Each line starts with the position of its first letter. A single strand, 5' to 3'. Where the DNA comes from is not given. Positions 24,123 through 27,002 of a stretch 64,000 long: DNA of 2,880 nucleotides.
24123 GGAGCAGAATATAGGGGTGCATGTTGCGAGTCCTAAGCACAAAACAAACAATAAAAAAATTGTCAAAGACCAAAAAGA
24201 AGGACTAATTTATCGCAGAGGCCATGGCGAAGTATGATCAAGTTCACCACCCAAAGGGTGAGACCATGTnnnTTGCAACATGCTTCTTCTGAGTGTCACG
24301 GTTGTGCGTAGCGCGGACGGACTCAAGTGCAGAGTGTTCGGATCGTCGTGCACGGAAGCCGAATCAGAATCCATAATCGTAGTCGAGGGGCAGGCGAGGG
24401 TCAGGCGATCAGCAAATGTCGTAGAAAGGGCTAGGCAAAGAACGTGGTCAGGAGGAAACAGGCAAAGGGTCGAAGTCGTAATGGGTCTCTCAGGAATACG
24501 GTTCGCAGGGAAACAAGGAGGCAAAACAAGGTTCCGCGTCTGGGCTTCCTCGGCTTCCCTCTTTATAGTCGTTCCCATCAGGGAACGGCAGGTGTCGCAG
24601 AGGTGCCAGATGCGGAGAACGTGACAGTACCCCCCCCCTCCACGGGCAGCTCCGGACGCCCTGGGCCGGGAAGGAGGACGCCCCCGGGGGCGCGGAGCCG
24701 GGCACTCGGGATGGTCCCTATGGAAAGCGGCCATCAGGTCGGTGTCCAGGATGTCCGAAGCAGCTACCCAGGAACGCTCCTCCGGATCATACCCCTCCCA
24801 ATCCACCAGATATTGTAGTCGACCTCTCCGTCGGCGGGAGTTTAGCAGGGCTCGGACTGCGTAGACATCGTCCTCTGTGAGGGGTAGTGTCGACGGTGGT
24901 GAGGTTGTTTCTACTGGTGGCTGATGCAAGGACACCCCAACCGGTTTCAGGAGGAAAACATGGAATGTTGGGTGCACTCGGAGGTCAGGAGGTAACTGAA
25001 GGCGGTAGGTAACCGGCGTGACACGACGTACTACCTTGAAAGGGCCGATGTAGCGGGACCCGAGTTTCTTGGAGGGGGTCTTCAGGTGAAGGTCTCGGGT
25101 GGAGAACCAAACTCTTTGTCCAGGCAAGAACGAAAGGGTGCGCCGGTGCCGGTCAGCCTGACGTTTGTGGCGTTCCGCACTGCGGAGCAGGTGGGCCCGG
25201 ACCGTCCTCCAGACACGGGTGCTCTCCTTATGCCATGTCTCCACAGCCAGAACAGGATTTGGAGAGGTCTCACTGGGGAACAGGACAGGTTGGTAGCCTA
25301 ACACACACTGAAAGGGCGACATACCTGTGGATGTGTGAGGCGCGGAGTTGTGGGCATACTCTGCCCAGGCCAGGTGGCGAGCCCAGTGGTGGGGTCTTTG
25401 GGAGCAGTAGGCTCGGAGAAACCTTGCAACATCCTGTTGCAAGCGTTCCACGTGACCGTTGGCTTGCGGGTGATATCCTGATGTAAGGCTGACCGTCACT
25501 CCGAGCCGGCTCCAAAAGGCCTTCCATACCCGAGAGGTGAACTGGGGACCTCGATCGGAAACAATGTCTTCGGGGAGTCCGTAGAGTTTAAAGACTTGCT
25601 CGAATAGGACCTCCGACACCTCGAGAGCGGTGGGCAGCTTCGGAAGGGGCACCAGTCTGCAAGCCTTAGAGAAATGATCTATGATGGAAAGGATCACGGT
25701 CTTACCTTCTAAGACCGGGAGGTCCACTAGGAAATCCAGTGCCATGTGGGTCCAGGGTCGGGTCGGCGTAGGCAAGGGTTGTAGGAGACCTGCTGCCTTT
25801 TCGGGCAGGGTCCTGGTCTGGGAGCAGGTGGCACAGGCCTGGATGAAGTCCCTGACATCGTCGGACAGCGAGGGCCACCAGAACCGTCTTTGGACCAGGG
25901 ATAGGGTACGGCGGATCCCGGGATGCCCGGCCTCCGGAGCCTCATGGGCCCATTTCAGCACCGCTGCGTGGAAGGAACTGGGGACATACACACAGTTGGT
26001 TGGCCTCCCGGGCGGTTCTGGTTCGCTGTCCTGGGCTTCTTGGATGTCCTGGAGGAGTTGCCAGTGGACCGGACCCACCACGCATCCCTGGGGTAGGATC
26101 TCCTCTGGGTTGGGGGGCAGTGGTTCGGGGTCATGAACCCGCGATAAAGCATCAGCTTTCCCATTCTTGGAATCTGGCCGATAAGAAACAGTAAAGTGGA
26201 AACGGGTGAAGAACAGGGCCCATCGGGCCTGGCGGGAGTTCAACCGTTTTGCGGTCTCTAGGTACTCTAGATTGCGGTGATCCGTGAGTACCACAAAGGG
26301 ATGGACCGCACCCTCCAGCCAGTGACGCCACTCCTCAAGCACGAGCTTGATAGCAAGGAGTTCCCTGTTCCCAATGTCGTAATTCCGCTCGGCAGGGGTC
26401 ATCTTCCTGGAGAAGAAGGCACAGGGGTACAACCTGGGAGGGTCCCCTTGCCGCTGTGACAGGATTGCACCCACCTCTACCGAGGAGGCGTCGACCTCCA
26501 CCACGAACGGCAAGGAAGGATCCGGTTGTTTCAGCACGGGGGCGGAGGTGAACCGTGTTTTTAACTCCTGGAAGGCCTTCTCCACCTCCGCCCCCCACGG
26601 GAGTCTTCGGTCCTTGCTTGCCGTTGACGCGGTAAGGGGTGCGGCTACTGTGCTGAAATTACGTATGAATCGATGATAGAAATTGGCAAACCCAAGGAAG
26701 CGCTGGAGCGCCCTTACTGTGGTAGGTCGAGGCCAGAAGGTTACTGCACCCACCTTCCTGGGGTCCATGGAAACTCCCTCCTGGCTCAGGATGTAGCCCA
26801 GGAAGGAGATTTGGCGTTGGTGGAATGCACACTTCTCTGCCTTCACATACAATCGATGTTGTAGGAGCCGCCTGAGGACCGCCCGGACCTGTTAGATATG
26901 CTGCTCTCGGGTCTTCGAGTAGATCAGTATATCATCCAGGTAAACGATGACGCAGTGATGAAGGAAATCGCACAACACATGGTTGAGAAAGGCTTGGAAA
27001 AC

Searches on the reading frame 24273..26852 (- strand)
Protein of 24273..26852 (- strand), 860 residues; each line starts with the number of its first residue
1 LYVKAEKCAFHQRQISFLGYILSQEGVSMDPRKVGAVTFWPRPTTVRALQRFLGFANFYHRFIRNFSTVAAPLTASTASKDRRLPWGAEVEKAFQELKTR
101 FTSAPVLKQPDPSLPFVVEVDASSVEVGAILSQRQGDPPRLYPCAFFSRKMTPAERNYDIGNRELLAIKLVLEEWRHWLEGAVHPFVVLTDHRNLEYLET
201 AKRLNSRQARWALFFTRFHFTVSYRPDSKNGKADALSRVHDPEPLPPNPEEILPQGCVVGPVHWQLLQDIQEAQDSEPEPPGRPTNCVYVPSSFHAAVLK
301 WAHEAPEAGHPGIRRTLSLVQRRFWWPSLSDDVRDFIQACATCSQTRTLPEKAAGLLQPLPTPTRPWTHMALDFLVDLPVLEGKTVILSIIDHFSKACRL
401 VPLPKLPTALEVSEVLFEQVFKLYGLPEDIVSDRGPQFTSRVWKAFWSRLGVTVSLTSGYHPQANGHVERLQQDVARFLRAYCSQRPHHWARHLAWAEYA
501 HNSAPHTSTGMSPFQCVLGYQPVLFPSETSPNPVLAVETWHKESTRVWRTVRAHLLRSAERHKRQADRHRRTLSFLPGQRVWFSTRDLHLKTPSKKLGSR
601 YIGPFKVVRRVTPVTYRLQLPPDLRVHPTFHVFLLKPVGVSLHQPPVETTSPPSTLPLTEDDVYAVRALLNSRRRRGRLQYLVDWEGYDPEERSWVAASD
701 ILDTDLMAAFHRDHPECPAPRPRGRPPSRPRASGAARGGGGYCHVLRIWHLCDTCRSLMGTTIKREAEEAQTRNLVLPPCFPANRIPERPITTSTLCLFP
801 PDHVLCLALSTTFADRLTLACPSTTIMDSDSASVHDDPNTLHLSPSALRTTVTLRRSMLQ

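Call 33: search_protein_families(library=pfam, proteins=[window:24273-26852:-], max_evalue=0.001)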
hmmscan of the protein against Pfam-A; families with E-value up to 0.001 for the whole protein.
window:24273-26852:- (860 aa): 8 families
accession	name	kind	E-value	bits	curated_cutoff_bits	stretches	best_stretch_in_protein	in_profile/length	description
PF17919.7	RT_RNaseH_2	-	3.6e-33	114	29.8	1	86-188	1-100/100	RNase H-like domain found in reverse transcriptase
PF17917.7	RT_RNaseH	-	4.2e-32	110.9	24.8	1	111-218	1-105/105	RNase H-like domain found in reverse transcriptase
PF17921.7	Integrase_H2C2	-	2.9e-19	69.3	25.5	1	290-347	1-57/59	Integrase zinc binding domain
PF24626.1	SH3_Tf2-1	-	5e-19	68.6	30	1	578-637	1-62/64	Tf2-1-like, SH3 domain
PF00665.32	rve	-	1.5e-11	44.9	32.6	1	364-462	2-102/102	Integrase core domain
PF00385.30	Chromo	-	6.5e-10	39.2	25.1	1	664-712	1-52/53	Chromo (CHRromatin Organisation MOdifier) domain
PF22938.2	Integrase_p58_C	-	6.1e-06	26.7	27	1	603-637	1-35/35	Integrase p58, C-terminal domain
PF09337.16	zf-H2C2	-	0.00025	21.8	25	1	310-343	5-38/39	H2C2 zinc finger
